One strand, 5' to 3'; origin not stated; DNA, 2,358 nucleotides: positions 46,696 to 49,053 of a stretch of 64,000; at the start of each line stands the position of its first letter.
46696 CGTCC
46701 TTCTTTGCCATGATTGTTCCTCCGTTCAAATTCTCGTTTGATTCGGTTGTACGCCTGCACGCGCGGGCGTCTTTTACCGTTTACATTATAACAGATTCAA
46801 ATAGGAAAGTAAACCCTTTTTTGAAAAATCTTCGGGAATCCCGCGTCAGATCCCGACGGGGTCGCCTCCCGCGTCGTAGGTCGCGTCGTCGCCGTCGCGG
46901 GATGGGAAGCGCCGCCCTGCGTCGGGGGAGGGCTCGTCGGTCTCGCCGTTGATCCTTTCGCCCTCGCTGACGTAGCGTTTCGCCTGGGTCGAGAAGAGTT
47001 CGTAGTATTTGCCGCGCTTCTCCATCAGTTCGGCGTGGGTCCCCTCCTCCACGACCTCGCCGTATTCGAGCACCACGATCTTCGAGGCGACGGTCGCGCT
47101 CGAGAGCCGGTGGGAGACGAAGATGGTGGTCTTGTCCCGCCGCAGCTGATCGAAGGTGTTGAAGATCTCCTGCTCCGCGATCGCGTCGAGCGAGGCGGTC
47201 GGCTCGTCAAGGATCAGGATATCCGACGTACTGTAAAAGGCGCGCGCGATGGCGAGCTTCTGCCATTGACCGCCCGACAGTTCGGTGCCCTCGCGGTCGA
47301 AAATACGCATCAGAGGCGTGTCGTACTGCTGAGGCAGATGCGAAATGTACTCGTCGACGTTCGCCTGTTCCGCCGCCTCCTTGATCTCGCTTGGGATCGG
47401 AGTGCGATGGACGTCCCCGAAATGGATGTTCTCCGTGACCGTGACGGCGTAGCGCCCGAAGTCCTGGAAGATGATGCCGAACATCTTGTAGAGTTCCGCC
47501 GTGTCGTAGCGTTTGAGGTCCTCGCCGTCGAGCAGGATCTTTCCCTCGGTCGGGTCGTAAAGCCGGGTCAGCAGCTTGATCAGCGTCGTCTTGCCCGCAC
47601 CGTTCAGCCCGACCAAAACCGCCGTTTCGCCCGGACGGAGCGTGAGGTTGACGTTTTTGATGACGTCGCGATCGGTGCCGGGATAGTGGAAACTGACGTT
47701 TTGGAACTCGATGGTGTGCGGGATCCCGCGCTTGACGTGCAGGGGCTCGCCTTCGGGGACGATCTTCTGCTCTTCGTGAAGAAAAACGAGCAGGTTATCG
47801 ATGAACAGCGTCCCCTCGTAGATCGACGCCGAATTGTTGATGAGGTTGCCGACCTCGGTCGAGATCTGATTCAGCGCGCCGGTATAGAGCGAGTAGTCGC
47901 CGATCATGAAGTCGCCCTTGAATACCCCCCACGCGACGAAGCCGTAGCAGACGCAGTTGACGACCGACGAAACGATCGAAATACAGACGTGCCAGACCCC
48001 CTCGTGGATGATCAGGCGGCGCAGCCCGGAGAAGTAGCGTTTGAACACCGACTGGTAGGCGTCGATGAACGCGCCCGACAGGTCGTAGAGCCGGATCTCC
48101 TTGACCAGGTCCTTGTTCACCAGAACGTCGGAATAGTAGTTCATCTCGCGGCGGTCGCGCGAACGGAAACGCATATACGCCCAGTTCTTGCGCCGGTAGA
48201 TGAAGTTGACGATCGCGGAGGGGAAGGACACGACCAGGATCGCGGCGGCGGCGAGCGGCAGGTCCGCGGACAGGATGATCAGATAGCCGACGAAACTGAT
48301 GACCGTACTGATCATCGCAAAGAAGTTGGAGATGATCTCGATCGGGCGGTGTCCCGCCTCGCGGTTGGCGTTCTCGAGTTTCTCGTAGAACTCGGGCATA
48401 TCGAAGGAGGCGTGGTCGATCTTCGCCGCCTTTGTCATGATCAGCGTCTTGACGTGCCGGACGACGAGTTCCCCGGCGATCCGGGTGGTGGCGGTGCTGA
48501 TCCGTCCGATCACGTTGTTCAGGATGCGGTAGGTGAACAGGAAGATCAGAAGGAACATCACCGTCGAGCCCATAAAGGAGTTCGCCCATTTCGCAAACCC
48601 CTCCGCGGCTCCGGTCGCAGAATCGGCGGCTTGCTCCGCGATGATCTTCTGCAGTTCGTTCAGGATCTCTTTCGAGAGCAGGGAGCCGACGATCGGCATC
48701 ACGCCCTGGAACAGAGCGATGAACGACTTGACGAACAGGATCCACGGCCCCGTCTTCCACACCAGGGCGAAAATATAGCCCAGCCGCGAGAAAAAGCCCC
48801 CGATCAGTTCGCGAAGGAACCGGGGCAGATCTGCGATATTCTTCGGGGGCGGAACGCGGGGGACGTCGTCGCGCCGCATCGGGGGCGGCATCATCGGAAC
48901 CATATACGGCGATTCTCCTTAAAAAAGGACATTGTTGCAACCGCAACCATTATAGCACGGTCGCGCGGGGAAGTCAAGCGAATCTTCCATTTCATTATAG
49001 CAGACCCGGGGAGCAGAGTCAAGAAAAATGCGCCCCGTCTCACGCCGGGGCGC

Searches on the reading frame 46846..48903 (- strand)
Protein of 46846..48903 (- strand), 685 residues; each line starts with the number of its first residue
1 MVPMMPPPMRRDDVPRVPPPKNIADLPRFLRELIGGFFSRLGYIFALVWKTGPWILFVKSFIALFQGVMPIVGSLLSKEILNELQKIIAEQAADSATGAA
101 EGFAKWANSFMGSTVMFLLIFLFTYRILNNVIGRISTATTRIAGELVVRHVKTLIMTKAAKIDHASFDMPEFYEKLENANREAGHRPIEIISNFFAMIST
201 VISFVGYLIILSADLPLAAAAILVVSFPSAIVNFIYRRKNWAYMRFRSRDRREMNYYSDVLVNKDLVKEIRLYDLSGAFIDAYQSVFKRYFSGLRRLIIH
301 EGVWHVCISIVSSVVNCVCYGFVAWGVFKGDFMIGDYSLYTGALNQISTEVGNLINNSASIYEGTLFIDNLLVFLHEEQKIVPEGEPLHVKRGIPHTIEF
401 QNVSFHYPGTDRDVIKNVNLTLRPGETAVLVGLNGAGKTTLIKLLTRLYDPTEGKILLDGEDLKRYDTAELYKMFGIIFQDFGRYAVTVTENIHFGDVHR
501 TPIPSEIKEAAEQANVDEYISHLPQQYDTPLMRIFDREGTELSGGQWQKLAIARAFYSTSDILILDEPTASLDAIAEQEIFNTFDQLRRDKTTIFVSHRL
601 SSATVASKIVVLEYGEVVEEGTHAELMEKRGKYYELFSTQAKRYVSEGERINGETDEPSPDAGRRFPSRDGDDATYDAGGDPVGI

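Call 22: search_protein_families(library=pfam, proteins=[window:46846-48903:-])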
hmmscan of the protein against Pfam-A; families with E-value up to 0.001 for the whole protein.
window:46846-48903:- (685 aa): 4 families
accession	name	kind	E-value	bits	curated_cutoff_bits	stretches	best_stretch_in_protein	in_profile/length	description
PF00005.33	ABC_tran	-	1.9e-34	119.6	25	1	416-570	2-137/137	ABC transporter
PF13304.12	AAA_21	-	4.7e-07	30.6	27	0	428-448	2-22/304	AAA domain, putative AbiEii toxin, Type IV TA system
PF02463.25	SMC_N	-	1e-05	25.5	40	0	446-611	101-210/220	RecF/RecN/SMC N terminal domain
PF13175.12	AAA_15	-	0.00057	20.1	32.1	0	416-481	15-83/374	AAA ATPase domain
